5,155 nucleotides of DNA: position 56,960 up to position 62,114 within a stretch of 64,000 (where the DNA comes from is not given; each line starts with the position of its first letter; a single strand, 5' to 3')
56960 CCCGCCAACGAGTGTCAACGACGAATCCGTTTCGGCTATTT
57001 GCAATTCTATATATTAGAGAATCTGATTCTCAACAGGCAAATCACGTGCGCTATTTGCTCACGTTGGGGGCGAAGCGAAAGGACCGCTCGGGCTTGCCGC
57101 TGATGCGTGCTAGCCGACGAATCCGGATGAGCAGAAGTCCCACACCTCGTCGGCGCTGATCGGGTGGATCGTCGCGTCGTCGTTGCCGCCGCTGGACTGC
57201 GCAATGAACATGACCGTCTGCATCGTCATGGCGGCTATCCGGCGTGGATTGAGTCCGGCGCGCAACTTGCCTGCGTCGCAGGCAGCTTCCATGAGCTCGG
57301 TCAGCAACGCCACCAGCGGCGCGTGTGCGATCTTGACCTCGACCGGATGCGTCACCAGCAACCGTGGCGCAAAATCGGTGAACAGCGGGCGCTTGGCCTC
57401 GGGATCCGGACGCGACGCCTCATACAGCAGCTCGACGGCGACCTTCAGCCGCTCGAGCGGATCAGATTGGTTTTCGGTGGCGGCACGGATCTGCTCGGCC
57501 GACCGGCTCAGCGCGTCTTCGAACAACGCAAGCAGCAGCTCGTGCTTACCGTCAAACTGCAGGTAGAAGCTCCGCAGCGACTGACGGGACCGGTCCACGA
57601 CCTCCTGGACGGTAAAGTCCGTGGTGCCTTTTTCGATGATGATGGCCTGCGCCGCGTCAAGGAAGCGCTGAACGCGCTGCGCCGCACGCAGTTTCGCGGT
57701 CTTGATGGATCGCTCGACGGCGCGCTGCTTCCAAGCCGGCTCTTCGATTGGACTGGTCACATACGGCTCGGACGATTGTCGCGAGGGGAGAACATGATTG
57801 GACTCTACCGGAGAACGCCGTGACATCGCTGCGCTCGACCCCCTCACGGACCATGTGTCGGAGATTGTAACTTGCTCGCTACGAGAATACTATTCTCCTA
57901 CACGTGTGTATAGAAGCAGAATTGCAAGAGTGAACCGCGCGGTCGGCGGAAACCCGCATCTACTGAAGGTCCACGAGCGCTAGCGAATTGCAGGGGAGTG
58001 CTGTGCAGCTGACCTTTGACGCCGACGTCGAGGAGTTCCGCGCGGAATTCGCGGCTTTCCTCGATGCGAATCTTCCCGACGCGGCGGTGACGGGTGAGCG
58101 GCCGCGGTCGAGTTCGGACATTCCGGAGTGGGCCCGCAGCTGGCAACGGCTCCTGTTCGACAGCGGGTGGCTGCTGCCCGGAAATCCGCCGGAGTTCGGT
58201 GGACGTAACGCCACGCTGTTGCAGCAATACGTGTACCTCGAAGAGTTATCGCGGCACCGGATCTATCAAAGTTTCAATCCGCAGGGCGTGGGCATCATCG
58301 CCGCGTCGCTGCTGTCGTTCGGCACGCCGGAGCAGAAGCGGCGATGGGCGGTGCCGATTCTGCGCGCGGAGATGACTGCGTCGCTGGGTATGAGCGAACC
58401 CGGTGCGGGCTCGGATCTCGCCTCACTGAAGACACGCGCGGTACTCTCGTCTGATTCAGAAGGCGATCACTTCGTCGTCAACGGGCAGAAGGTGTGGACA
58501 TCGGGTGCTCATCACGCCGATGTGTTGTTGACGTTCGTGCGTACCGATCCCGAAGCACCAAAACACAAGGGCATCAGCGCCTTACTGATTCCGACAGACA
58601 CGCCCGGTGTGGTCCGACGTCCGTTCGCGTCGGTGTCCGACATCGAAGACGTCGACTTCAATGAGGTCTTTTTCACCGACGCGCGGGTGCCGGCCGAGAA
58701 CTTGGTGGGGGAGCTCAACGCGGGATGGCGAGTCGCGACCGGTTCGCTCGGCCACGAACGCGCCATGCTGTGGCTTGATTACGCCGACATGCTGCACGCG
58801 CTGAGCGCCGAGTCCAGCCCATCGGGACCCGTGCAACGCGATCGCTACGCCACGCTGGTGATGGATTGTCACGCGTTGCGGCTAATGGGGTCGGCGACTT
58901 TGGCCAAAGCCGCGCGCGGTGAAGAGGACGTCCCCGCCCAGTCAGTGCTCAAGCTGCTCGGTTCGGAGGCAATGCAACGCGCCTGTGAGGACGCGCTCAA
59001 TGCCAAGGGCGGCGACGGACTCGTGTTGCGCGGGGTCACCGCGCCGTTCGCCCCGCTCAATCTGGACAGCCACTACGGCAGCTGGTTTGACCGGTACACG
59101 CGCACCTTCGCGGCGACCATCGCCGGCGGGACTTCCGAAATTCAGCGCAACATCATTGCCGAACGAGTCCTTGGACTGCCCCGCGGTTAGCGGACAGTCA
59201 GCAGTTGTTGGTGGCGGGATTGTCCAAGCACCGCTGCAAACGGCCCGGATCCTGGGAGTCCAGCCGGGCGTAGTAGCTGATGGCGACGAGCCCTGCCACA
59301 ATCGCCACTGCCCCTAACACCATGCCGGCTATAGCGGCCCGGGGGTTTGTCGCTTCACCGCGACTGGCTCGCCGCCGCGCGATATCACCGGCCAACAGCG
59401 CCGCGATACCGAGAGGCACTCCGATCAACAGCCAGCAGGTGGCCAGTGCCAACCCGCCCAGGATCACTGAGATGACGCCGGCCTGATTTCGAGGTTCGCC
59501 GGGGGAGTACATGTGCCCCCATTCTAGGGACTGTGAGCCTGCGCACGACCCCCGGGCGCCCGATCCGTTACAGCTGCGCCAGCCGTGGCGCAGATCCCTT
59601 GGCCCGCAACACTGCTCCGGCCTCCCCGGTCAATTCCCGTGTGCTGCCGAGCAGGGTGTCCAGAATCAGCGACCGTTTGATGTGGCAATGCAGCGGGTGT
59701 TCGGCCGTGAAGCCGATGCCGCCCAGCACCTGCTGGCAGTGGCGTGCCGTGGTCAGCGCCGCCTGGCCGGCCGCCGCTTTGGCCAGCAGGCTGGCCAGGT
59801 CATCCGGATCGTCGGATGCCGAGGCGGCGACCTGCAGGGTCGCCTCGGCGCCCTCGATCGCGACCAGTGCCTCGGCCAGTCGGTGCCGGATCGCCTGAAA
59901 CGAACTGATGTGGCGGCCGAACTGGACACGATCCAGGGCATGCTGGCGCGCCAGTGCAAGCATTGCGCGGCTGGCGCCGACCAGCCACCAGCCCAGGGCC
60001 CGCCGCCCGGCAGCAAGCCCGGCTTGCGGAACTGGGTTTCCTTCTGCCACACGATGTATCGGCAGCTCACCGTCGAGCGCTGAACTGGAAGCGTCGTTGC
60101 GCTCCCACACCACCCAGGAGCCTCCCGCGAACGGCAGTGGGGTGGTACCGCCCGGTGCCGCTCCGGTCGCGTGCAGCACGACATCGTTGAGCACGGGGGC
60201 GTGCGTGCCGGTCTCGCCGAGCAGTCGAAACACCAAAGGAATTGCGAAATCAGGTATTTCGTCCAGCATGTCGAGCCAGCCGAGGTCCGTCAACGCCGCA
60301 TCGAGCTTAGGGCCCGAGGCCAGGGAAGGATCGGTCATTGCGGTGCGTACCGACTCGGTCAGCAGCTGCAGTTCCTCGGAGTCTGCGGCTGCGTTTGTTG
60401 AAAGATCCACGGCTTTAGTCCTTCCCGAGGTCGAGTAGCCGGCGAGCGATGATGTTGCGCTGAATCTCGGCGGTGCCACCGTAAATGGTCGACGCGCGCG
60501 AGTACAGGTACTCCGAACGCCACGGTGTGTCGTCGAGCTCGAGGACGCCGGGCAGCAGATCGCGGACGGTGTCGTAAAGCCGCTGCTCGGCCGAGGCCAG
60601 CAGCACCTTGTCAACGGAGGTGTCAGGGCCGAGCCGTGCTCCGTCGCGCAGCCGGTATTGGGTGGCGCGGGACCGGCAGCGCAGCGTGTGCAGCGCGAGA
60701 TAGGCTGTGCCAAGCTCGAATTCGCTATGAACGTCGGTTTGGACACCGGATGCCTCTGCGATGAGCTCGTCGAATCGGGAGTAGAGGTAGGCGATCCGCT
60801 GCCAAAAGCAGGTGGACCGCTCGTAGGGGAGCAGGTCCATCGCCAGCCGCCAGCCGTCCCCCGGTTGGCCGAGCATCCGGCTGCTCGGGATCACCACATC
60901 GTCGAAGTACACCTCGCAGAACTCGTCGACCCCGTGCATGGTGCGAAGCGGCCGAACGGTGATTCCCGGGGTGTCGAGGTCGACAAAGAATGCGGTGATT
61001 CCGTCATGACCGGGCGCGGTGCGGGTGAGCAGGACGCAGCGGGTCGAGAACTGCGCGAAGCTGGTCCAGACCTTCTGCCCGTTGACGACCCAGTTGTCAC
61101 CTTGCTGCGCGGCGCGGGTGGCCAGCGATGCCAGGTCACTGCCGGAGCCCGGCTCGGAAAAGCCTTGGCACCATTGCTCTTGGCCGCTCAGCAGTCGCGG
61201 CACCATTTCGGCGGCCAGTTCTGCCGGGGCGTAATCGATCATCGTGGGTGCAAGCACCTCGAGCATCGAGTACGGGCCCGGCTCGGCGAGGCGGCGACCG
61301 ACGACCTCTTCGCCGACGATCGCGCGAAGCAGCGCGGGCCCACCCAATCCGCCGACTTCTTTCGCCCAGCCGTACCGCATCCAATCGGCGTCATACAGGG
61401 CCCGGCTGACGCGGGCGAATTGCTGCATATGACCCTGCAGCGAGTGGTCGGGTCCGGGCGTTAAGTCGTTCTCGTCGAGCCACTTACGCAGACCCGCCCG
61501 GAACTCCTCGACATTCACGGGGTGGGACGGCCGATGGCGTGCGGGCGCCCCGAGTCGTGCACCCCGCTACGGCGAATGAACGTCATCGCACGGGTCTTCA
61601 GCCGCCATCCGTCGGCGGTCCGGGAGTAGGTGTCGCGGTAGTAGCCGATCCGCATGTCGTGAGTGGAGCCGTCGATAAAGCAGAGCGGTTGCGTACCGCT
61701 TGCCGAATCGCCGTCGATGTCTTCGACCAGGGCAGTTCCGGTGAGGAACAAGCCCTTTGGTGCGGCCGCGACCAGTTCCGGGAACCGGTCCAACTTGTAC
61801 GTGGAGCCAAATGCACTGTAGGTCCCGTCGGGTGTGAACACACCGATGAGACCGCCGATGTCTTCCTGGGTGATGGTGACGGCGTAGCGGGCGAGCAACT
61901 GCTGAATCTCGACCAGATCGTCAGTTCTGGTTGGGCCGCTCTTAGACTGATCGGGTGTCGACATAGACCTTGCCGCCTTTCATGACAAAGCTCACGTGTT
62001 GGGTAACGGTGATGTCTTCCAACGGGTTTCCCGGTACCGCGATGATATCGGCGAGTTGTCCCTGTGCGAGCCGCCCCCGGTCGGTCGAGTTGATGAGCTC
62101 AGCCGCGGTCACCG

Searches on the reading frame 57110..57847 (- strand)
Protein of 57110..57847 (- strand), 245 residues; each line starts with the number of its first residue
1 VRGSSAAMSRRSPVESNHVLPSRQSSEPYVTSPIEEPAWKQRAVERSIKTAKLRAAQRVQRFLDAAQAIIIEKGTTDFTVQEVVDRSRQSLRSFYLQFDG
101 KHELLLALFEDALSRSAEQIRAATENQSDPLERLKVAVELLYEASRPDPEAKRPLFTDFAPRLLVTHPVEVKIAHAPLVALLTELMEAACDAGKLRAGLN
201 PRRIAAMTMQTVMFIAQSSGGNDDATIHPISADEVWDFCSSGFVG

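Call 6: search_protein_families(library=pfam, proteins=[window:57110-57847:-])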
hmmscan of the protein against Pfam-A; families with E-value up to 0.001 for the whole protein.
window:57110-57847:- (245 aa): 1 family
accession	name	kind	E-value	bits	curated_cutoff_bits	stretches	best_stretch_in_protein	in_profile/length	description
PF00440.29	TetR_N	-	5.1e-08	33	24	1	63-108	2-47/47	Bacterial regulatory proteins, tetR family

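Call 52: search_protein_families(library=ncbifam, proteins=[window:57110-57847:-], max_evalue=0.00001)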
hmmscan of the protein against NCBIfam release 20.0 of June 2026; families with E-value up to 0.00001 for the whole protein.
window:57110-57847:- (245 aa): 4 families
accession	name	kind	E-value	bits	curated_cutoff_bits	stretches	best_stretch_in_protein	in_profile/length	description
NF041196.1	ScbR_bind_reg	equivalog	7.5e-09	36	150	1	54-213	3-159/191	ScbR family autoregulator-binding transcription factor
NF053731.1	TransRegFasRMycb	equivalog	2e-07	31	330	1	49-170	3-125/199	HTH-type transcriptional activator FasR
NF053878.1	FATransRegFadRBac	equivalog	3.1e-06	27.1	200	1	57-148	3-94/190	fatty acid metabolism transcriptional regulator FadR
TIGR03384.1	betaine_BetI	equivalog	3.2e-06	27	201.3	1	58-146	9-97/189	choline-binding transcriptional repressor BetI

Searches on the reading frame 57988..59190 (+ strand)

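Call 6: search_protein_families(library=pfam, proteins=[window:57988-59190:+])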
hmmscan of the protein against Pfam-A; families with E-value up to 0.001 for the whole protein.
window:57988-59190:+ (400 aa): 3 families
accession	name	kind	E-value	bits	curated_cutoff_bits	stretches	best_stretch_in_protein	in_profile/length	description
PF02770.24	Acyl-CoA_dh_M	-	8.6e-21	74.4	33.3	1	133-231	2-96/97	Acyl-CoA dehydrogenase, middle domain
PF00441.29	Acyl-CoA_dh_1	-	8.6e-18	65.4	22.4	1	244-395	1-150/150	Acyl-CoA dehydrogenase, C-terminal domain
PF02771.21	Acyl-CoA_dh_N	-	1.4e-11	45.2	22.9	1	13-127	3-112/113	Acyl-CoA dehydrogenase, N-terminal domain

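Call 52: search_protein_families(library=ncbifam, proteins=[window:57988-59190:+], max_evalue=0.00001)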
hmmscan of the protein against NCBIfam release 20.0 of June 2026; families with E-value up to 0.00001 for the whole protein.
window:57988-59190:+ (400 aa): 16 families
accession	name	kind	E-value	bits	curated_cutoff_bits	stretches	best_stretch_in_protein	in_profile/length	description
TIGR03204.1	pimC_large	equivalog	7.2e-54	183.2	623.85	1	8-397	2-395/395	pimeloyl-CoA dehydrogenase large subunit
NF042972.1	AcrlCoAredClosAcrC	equivalog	7.1e-31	107.2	640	1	64-255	53-239/378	acryloyl-CoA reductase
NF045652.1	ProlPCPDhRedW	equivalog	1.5e-29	103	650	1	13-396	3-374/376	L-prolyl-[peptidyl-carrier protein] dehydrogenase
TIGR03207.1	cyc_hxne_CoA_dh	equivalog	5.9e-28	97.6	575.35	1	52-264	37-244/372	cyclohexanecarboxyl-CoA dehydrogenase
NF045552.1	GlutCoADH_Des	equivalog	1.6e-26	93.5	470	1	66-258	56-244/387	glutaryl-CoA dehydrogenase Acd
NF058590.1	AcCoDHFadEBacil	equivalog_domain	7.4e-24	84.2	600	1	65-251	71-250/586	acyl-CoA dehydrogenase FadE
NF053553.1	prodigi_MBC_PigA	equivalog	1.4e-23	83.7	500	1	107-272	99-259/381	prodigiosin MBC biosynthesis dehydrogenase PigA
NF043006.1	CyhCrbnylCoADH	equivalog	9.6e-23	80.8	650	1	53-255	41-238/380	cyclohexane-1-carbonyl-CoA dehydrogenase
NF042439.1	SulpropCoADesulf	equivalog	3.2e-22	78.8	600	1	67-241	44-215/379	3-sulfinopropanoyl-CoA desulfinase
NF008997.0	PRK12341.1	equivalog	3.3e-21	75.8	537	1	40-248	30-232/382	acyl-CoA dehydrogenase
NF052270.1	Staph_DH_FadE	equivalog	1.2e-13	50.6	600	1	100-208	109-210/400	acyl-CoA dehydrogenase FadE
NF007000.1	PRK09463.1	subfamily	3e-09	35.8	600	1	105-209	133-246/726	acyl-CoA dehydrogenase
NF009586.0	PRK13026.1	subfamily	7e-08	31.2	608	1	108-209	171-281/777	acyl-CoA dehydrogenase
NF043015.1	DibenthMonoxDszC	equivalog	1.6e-07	30.5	850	1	111-245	105-234/415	dibenzothiophene monooxygenase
NF037942.1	ac_ACP_DH_MbtN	equivalog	1.8e-06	27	700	1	107-259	87-234/376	mycobactin biosynthesis acyl-ACP dehydrogenase MbtN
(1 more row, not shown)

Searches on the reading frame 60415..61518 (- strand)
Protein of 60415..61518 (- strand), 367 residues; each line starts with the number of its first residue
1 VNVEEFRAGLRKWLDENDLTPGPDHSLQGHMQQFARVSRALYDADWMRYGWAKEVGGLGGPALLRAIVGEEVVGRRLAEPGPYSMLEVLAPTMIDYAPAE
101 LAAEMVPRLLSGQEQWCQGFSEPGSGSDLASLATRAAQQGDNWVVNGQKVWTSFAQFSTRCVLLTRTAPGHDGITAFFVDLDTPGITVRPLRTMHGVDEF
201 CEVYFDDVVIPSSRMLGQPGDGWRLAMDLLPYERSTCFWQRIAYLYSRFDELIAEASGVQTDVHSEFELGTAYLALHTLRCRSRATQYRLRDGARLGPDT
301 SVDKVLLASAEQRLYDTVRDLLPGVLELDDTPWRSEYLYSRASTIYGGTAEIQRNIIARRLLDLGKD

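Call 74: search_protein_families(library=pfam, proteins=[window:60415-61518:-], max_evalue=0.00001)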
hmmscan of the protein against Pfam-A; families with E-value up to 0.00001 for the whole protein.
window:60415-61518:- (367 aa): 2 families
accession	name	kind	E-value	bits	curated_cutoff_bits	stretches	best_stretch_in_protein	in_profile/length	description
PF02770.24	Acyl-CoA_dh_M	-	1.9e-23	82.9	33.3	1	117-208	1-97/97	Acyl-CoA dehydrogenase, middle domain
PF00441.29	Acyl-CoA_dh_1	-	2.5e-13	50.8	22.4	1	220-362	1-150/150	Acyl-CoA dehydrogenase, C-terminal domain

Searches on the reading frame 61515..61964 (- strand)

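Call 74: search_protein_families(library=pfam, proteins=[window:61515-61964:-], max_evalue=0.00001)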
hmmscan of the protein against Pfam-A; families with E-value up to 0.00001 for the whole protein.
window:61515-61964:- (149 aa): 1 family
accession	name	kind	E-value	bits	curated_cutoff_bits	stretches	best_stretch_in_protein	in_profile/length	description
PF13577.12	SnoaL_4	-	2.9e-12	47.1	24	1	13-125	2-125/126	SnoaL-like domain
